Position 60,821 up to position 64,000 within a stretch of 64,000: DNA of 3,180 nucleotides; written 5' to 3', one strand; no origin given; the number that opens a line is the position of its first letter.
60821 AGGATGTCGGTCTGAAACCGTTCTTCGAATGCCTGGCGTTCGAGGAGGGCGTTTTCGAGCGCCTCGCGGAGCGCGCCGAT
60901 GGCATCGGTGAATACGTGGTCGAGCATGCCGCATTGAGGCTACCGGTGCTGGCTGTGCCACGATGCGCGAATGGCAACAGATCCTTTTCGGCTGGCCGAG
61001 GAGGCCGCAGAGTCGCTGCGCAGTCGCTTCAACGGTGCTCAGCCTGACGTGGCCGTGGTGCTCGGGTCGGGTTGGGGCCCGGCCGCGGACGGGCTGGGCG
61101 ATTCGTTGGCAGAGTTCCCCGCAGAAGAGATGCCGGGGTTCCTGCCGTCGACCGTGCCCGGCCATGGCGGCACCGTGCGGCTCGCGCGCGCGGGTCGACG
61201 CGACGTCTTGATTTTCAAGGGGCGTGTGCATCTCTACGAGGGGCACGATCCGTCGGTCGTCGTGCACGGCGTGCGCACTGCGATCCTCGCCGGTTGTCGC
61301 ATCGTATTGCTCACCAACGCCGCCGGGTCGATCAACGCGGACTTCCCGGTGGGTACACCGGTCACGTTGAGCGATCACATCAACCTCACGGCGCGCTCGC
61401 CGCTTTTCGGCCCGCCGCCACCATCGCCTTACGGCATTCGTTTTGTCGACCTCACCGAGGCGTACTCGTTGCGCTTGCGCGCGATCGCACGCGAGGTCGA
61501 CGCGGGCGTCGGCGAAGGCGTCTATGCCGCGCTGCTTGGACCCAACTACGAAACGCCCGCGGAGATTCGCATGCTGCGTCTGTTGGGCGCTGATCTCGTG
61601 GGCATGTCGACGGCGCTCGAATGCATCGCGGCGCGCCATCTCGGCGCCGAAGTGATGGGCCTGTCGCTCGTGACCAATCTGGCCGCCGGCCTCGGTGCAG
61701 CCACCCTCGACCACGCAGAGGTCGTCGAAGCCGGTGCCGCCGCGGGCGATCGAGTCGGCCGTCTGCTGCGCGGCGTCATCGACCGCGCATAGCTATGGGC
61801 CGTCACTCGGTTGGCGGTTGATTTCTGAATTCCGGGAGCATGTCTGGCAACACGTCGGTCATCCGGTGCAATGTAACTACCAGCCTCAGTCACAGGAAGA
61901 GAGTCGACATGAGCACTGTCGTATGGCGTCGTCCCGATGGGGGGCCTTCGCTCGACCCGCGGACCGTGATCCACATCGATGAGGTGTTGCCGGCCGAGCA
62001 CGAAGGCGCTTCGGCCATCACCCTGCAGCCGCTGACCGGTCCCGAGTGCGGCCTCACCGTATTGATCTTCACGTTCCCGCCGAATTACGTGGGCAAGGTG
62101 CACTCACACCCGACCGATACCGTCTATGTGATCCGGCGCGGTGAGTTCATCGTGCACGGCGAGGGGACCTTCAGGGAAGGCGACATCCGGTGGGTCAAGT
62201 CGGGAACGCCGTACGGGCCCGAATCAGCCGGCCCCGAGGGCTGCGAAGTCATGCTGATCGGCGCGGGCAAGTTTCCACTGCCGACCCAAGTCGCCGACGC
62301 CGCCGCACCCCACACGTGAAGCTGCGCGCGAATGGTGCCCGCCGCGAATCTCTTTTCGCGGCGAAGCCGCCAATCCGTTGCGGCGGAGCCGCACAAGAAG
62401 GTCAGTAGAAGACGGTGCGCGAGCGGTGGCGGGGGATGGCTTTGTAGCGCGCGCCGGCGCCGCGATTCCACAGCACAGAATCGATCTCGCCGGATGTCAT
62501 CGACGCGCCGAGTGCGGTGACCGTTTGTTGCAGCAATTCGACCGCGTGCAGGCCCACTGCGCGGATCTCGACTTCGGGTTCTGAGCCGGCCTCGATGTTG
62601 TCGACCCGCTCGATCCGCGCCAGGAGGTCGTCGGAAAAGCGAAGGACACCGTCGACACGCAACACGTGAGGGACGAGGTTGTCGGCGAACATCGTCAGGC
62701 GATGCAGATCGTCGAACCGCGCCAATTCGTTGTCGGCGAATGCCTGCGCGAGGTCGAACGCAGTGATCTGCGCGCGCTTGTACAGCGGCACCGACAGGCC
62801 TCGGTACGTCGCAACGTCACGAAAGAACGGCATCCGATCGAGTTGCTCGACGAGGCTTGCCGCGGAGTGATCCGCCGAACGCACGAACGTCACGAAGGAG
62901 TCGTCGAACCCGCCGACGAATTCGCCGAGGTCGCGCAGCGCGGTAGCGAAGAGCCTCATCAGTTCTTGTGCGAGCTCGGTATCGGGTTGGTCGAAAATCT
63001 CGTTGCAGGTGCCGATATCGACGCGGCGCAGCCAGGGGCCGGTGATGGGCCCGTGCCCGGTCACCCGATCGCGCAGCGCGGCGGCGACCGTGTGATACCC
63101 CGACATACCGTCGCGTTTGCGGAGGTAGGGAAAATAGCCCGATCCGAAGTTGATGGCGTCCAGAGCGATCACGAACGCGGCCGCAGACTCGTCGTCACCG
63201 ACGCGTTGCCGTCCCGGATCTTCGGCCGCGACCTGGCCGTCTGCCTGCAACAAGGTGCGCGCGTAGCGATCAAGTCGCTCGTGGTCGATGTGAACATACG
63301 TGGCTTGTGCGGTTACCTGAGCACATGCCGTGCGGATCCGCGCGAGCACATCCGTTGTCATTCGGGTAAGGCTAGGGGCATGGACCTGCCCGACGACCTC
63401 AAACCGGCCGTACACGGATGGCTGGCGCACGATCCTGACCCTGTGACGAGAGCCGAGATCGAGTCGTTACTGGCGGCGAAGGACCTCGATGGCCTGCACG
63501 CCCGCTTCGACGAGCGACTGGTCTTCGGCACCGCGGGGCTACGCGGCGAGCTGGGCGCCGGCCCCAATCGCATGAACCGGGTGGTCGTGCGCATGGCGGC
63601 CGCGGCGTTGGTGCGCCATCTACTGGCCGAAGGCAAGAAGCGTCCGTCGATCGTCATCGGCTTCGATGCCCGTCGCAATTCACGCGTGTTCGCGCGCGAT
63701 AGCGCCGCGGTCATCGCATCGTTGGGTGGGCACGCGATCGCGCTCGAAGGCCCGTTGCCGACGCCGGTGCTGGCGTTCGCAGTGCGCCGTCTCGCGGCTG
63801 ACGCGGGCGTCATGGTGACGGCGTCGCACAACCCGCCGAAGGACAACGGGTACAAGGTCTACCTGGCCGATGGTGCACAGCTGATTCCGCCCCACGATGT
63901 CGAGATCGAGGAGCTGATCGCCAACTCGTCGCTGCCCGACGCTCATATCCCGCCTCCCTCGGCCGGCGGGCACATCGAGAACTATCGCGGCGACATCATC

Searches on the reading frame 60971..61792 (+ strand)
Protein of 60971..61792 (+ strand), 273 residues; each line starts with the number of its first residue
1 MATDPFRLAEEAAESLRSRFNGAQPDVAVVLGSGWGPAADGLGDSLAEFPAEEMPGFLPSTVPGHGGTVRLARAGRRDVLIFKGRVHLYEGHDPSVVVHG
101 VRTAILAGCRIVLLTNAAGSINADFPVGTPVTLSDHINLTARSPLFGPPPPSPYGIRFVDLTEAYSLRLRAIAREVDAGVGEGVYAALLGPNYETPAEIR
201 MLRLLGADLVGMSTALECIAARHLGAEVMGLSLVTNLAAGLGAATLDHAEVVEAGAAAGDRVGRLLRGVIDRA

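Call 76: search_protein_families(library=pfam, proteins=[window:60971-61792:+], max_evalue=0.00001)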
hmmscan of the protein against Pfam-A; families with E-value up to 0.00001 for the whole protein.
window:60971-61792:+ (273 aa): 1 family
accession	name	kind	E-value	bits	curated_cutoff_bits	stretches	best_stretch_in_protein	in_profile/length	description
PF01048.26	PNP_UDP_1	-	2.4e-42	145.4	25.1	1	27-270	2-232/233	Phosphorylase superfamily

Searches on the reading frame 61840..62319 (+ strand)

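Call 76: search_protein_families(library=pfam, proteins=[window:61840-62319:+], max_evalue=0.00001)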
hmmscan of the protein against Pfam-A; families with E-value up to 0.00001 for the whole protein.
window:61840-62319:+ (159 aa): 1 family
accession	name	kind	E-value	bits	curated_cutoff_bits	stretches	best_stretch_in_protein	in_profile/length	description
PF07883.17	Cupin_2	-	4.5e-06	26.7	27.2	1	76-140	2-69/70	Cupin domain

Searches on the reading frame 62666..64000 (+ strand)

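Call 76: search_protein_families(library=pfam, proteins=[window:62666-64000:+], max_evalue=0.00001)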
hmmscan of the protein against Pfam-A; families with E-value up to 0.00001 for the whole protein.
window:62666-64000:+ (445 aa): 1 family
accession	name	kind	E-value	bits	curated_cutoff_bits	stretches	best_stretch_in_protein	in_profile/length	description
PF02878.22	PGM_PMM_I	-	3.1e-39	134.3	22.5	1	285-421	2-134/138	Phosphoglucomutase/phosphomannomutase, alpha/beta/alpha domain I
